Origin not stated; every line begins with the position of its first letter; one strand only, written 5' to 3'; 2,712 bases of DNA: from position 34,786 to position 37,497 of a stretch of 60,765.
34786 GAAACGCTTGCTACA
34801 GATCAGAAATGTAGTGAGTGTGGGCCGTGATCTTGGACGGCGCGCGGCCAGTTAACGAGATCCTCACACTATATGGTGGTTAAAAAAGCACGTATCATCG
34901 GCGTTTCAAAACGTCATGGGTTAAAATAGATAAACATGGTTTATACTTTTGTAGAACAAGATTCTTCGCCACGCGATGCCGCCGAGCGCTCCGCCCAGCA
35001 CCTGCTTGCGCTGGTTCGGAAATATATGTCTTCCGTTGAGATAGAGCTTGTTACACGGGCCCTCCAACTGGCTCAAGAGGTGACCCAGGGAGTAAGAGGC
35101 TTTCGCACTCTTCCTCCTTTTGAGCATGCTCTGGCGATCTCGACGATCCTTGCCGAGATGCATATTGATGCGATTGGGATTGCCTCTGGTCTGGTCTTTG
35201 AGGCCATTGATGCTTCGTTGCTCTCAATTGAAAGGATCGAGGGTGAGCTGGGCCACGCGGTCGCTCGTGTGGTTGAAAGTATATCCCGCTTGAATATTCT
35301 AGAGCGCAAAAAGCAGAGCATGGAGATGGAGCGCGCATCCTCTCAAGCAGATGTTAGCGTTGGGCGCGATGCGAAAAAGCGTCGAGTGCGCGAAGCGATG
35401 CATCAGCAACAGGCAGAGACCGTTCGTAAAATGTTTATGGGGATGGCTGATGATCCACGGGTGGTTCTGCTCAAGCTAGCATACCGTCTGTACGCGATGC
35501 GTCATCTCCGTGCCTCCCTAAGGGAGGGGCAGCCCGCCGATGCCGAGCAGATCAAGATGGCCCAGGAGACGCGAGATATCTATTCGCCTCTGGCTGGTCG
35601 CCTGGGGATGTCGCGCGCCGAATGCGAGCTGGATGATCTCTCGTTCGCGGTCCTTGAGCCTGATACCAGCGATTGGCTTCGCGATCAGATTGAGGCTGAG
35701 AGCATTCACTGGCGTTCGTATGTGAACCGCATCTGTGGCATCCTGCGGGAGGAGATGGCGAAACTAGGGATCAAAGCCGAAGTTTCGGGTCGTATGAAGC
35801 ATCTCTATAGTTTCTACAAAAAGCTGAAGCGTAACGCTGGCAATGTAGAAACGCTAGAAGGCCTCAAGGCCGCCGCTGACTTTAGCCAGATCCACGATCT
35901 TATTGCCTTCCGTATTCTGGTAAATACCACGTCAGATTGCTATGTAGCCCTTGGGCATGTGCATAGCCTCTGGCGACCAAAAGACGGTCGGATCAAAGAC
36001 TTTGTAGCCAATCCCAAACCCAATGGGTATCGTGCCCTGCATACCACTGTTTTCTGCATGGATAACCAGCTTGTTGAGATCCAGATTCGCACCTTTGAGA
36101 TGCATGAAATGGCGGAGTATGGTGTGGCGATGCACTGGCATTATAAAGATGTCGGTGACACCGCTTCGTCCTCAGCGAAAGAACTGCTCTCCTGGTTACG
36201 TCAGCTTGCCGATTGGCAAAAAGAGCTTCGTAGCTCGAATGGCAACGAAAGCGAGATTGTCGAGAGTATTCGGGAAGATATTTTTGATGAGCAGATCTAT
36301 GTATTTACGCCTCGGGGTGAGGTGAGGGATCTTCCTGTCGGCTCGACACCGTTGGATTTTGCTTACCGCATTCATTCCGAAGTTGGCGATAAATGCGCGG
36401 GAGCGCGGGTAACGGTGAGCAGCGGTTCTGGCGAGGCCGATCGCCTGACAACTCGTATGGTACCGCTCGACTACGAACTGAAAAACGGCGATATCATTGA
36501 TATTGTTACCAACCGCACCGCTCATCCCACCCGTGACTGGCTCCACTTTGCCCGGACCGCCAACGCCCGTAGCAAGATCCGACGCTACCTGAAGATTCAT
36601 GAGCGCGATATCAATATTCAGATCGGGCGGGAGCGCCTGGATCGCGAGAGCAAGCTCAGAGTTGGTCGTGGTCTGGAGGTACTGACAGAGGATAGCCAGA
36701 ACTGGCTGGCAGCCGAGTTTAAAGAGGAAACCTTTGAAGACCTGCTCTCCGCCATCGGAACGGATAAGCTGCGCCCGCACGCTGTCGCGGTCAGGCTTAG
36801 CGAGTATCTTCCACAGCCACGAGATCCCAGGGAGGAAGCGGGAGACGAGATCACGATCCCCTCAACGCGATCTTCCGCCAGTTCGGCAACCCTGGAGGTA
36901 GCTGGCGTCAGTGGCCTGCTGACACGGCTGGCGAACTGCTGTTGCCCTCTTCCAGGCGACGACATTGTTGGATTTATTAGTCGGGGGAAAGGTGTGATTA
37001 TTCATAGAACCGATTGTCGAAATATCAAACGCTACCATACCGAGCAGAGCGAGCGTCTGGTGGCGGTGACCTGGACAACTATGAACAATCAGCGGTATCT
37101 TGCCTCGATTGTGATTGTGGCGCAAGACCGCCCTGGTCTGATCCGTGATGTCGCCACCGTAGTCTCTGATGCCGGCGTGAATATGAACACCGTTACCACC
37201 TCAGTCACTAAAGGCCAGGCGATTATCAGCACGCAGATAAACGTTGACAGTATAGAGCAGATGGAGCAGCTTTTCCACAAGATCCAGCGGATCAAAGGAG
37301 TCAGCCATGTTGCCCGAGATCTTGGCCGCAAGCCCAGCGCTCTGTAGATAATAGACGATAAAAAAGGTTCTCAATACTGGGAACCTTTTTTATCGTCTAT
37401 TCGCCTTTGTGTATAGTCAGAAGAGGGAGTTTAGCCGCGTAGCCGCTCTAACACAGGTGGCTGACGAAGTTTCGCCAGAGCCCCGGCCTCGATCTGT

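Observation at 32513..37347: Tandem RelA/SpoT homologues: an intact bifunctional Rel followed by a paralogue with a dead hydrolase domain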

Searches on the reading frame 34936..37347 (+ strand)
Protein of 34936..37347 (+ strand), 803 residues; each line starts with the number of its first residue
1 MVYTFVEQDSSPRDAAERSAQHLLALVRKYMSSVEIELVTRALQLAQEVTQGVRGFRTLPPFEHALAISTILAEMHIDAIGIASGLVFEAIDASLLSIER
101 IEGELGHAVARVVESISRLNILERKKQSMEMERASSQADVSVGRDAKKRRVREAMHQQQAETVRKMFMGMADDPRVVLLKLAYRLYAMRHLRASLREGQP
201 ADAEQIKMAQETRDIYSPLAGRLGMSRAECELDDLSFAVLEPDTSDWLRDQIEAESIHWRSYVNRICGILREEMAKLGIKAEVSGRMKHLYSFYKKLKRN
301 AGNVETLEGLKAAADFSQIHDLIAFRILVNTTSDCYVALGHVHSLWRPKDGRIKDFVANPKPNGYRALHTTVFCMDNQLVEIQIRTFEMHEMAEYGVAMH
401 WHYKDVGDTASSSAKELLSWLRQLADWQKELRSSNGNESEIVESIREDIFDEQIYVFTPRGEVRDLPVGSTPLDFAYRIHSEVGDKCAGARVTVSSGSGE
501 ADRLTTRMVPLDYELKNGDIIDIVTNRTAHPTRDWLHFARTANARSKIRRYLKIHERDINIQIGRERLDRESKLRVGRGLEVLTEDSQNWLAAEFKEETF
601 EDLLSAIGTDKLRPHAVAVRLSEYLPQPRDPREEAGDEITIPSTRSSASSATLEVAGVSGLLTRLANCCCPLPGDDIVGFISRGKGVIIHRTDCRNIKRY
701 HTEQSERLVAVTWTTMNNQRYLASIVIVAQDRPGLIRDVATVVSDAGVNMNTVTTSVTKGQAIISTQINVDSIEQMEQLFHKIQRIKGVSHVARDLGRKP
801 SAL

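Call 3: search_protein_families(library=pfam, proteins=[window:34936-37344:+], max_evalue=0.01)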
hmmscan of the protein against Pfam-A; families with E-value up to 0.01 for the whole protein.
window:34936-37344:+ (803 aa): 8 families
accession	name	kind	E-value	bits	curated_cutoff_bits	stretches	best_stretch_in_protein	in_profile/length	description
PF04607.23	RelA_SpoT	-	4.8e-37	127.1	27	1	285-405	1-110/113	Region found in RelA / SpoT proteins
PF13328.12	HD_4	-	2e-31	109.3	27.2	1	42-225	1-155/156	HD domain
PF02824.27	TGS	-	2.1e-20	73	22.2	1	454-525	1-60/60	TGS domain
PF13291.12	ACT_4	-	1.5e-16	61.3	27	1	718-794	2-80/80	ACT domain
PF19296.4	RelA_AH_RIS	-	8.9e-10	39.4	23.8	1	539-704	4-182/185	RelA/SpoT, AH and RIS domains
PF01842.31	ACT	-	4.9e-08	33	27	1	724-782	2-63/66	ACT domain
PF22629.2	ACT_AHAS_ss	-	0.00044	20.8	27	1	727-789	3-65/67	AHAS small subunit-like ACT domain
PF13710.12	ACT_5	-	0.0083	16.4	27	0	731-792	1-62/62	ACT domain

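Call 4: search_protein_families(library=ncbifam, proteins=[window:34936-37344:+], max_evalue=0.01)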
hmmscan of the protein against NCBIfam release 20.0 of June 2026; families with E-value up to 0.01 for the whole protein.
window:34936-37344:+ (803 aa): 12 families
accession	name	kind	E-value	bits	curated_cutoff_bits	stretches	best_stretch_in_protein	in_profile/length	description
TIGR00691.1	spoT_relA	subfamily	4e-167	557.5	499.2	1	60-793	19-686/687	RelA/SpoT family protein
NF008303.0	PRK11092.1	equivalog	4.6e-141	471.3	947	1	23-794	7-699/702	bifunctional GTP diphosphokinase/guanosine-3',5'-bis pyrophosphate 3'-pyrophosphohydrolase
NF008124.0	PRK10872.1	equivalog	7.2e-138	461.2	728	1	152-794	124-740/744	GTP diphosphokinase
NF053588.1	GTPPhKinYjbM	equivalog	1.9e-06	27.8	320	1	283-405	40-161/201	GTP diphosphokinase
NF007171.0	PRK09602.1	subfamily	0.00014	20.9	387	1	466-526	346-396/397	YchF-related putative GTPase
TIGR01327.1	PGDH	equivalog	0.00017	20.5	454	1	702-792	431-520/525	phosphoglycerate dehydrogenase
NF003361.0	PRK04435.1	equivalog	0.00059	19.7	131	1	719-792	67-142/148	ACT domain-containing protein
TIGR01693.1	UTase_glnD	equivalog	0.0039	15.5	519.4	1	704-786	652-732/850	[protein-PII] uridylyltransferase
NF003467.0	PRK05092.1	equivalog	0.0057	14.4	959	0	701-788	720-807/940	[protein-PII] uridylyltransferase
NF003447.0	PRK04998.1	equivalog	0.0059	16.9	86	0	727-792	20-87/88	DUF493 family protein YbeD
NF001220.0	PRK00194.1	equivalog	0.007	16.7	74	0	725-783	6-65/90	ACT domain-containing protein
NF005600.0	PRK07334.1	equivalog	0.0078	14.8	496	0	712-755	321-364/408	threonine ammonia-lyase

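Call 7: search_solved_structures(query=window:34936-37344:+, show_alignments=3, max_evalue=1e-10)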
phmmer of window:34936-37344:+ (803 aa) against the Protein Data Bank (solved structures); distinct sequences matched with E-value up to 1e-10: 19.
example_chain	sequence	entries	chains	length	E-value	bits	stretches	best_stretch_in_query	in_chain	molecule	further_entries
8fr8_I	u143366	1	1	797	2.8e-126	425.8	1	159-793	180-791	GTP pyrophosphokinase RelA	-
5iqr_8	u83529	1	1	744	1.7e-121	410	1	151-790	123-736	GTP pyrophosphokinase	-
5kps_A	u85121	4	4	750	1.7e-121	409.9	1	152-790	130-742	GTP pyrophosphokinase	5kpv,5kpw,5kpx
5l3p_z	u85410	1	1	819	2.7e-114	386.2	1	152-714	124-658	GTP pyrophosphokinase,GTP pyrophosphokinase,GTP pyrophosphokinase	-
6yxa_A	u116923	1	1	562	3.5e-106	359.3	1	154-623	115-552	GTP pyrophosphokinase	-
7oiw_A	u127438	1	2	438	2.3e-83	283.9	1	151-490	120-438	GTP pyrophosphokinase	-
8acu_A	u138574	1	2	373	1.7e-65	224.9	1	154-428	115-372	GTP pyrophosphokinase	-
1vj7_A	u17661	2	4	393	1.5e-64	221.7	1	155-446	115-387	Bifunctional RELA/SPOT | Bifunctional (p)ppGpp synthase/hydrolase RelA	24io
5xnx_A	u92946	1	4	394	1.3e-61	212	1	159-446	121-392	Bifunctional (p)ppGpp synthase/hydrolase RelA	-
6htq_x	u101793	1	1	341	2.3e-61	211.2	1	452-792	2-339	GTP pyrophosphokinase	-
6s2t_A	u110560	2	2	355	2.2e-50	174.8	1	156-390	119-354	(P)ppGpp synthetase I, SpoT/RelA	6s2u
6s2v_A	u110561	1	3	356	2.2e-50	174.8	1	156-390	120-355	(P)ppGpp synthetase I, SpoT/RelA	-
7ohg_A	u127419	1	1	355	2.2e-50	174.8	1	156-390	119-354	Guanosine-3',5'-bis(Diphosphate) 3'-pyrophosphohydrolase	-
9s6k_B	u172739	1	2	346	4.1e-48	167.4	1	158-397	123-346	GTP pyrophosphokinase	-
7qpr_A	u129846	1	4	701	3.1e-42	147.9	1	158-730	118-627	ACT domain protein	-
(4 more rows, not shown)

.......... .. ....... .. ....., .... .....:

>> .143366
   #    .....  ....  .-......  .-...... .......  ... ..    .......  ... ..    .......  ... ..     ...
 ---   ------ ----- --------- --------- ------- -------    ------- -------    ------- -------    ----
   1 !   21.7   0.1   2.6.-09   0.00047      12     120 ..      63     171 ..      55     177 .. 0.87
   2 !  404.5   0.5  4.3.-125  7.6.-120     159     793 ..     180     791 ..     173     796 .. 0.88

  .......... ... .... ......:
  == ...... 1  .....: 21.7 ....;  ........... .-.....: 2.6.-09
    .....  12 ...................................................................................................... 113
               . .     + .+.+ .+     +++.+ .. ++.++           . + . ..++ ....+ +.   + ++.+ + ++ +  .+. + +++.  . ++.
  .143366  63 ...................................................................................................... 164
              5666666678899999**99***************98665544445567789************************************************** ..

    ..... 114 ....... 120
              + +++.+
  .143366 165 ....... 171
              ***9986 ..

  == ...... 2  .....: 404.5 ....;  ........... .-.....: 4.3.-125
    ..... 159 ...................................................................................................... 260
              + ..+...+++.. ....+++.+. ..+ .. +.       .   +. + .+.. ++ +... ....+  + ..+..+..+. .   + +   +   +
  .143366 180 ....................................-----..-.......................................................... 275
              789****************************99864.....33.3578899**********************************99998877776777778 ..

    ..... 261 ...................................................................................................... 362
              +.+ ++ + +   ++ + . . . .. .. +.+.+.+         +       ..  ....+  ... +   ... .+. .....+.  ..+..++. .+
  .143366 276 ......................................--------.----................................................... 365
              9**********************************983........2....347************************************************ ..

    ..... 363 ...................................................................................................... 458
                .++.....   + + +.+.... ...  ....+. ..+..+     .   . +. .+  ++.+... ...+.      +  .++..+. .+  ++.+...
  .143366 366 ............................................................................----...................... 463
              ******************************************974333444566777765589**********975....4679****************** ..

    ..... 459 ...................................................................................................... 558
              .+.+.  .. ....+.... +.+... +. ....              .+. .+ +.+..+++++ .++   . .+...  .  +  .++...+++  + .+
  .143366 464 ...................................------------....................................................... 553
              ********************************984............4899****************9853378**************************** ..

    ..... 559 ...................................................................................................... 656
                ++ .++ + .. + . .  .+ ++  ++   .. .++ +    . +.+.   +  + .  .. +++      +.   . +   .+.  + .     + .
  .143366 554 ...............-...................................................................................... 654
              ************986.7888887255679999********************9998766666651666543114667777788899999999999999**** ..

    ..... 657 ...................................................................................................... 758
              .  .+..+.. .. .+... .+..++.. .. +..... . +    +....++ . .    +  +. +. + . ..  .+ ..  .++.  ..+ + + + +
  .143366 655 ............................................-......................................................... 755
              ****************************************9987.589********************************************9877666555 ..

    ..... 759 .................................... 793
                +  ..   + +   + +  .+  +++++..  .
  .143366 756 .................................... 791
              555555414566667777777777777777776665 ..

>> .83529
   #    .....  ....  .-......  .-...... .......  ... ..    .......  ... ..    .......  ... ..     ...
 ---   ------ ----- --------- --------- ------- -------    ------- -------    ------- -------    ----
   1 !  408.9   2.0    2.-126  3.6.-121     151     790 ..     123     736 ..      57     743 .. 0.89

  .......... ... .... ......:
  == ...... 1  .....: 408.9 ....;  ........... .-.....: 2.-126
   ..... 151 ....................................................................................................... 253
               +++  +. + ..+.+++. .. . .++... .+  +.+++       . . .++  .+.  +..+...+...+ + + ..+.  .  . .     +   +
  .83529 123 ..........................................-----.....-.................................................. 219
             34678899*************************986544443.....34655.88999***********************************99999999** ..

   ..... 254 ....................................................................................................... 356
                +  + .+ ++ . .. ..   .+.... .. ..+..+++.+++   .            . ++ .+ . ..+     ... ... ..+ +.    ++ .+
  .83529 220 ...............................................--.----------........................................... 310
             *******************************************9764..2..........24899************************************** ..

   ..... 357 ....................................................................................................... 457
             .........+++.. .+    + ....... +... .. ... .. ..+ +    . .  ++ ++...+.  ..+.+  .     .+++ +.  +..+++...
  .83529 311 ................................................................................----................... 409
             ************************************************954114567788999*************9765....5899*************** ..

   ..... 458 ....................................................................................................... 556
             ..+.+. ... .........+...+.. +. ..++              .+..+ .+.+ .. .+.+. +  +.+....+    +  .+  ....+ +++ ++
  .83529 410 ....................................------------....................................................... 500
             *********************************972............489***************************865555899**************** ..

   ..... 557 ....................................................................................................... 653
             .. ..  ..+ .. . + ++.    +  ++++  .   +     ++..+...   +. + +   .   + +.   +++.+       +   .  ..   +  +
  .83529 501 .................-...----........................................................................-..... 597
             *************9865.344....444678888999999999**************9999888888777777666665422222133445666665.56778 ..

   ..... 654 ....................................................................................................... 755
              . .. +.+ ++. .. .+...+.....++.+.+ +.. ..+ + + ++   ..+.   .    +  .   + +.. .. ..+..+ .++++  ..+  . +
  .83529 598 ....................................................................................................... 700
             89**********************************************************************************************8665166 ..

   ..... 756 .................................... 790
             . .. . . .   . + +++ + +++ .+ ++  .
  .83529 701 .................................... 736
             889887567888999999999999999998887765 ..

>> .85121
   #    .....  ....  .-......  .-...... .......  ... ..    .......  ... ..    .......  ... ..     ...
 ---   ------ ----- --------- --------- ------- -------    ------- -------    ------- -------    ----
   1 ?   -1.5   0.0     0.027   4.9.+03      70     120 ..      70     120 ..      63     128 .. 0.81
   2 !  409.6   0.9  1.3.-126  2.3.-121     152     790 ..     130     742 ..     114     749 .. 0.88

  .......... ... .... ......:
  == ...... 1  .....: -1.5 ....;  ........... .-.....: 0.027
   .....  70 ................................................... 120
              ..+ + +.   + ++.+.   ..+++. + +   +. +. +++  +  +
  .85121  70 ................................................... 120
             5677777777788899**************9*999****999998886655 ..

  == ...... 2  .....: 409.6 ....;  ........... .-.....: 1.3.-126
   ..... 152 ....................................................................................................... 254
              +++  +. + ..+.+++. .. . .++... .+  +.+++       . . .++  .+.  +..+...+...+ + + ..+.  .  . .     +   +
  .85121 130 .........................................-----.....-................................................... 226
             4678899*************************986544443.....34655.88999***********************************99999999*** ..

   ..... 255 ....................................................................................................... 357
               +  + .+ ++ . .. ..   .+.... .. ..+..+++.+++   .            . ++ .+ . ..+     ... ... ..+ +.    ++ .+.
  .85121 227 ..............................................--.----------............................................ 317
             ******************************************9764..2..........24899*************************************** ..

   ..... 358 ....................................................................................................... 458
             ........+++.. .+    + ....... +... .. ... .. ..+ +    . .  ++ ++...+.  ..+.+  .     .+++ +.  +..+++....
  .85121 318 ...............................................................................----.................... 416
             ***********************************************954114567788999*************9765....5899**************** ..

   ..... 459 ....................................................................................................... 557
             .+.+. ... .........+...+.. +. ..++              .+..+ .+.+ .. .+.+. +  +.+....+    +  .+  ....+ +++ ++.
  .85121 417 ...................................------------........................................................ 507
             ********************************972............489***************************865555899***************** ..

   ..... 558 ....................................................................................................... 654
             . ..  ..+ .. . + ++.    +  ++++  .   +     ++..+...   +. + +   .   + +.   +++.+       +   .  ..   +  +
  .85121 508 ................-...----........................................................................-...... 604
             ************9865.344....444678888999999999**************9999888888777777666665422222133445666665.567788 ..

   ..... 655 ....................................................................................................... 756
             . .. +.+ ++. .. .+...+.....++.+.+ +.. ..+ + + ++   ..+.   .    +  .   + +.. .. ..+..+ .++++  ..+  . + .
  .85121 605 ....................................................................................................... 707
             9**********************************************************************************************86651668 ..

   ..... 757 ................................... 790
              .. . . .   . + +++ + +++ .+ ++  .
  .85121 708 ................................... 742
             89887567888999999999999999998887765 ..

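Call 9: find_homologous_proteins(query=window:34936-37344:+, max_evalue=1e-30)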
Query window:34936-37344:+ (803 aa): 7754 proteins with E <= 1e-30 among 8000 candidates; the best 120 are listed.
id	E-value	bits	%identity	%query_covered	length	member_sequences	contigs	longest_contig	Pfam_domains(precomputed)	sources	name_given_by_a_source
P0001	0.0e+0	1794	100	100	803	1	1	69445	PF04607.24,PF13328.13,PF19296.6,PF02824.28,PF13291.13,PF01842.32,PF28438.1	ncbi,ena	-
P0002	0.0e+0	1239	71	96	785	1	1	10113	PF04607.24,PF13328.13,PF19296.6,PF02824.28,PF13291.13,PF01842.32,PF28438.1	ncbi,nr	ncbi:MAG TPA: RelA/SpoT family protein [Ktedonobacteraceae bacterium]|nr:RelA/SpoT family protein [K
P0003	0.0e+0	1188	66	99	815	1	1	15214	PF04607.24,PF13328.13,PF19296.6,PF02824.28,PF13291.13,PF28438.1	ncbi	-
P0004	0.0e+0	1187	65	99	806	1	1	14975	PF04607.24,PF13328.13,PF19296.6,PF02824.28,PF13291.13,PF01842.32,PF28438.1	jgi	jgi:guanosine-3',5'-bis(diphosphate) 3'-pyrophosphohydrolase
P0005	0.0e+0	1183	65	99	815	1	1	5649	PF04607.24,PF13328.13,PF19296.6,PF02824.28,PF13291.13,PF28438.1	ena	-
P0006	0.0e+0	1181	65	99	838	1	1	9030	PF04607.24,PF13328.13,PF19296.6,PF02824.28,PF13291.13,PF28438.1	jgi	jgi:GTP diphosphokinase / guanosine-3',5'-bis(diphosphate) 3'-diphosphatase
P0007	0.0e+0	1180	65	99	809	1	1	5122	PF04607.24,PF13328.13,PF19296.6,PF02824.28,PF13291.13,PF01842.32,PF28438.1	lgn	-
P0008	0.0e+0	1180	64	99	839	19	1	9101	PF04607.24,PF13328.13,PF19296.6,PF02824.28,PF13291.13,PF28438.1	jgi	-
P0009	0.0e+0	1178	66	99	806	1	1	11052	PF04607.24,PF13328.13,PF19296.6,PF02824.28,PF13291.13,PF01842.32,PF28438.1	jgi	jgi:GTP diphosphokinase / guanosine-3',5'-bis(diphosphate) 3'-diphosphatase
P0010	0.0e+0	1178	65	100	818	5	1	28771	PF04607.24,PF13328.13,PF19296.6,PF02824.28,PF13291.13,PF28438.1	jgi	-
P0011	0.0e+0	1178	66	97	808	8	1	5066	PF04607.24,PF13328.13,PF19296.6,PF02824.28,PF13291.13,PF01842.32,PF28438.1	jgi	jgi:GTP diphosphokinase / guanosine-3',5'-bis(diphosphate) 3'-diphosphatase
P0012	0.0e+0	1177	64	97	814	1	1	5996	PF04607.24,PF13328.13,PF19296.6,PF02824.28,PF13291.13,PF01842.32,PF28438.1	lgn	-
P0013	0.0e+0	1176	64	99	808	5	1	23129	PF04607.24,PF13328.13,PF19296.6,PF02824.28,PF13291.13,PF28438.1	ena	-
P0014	0.0e+0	1175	67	97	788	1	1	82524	PF04607.24,PF13328.13,PF19296.6,PF02824.28,PF13291.13,PF01842.32,PF28438.1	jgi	jgi:GTP diphosphokinase / guanosine-3',5'-bis(diphosphate) 3'-diphosphatase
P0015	0.0e+0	1174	63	99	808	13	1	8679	PF04607.24,PF13328.13,PF19296.6,PF02824.28,PF13291.13,PF01842.32,PF28438.1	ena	-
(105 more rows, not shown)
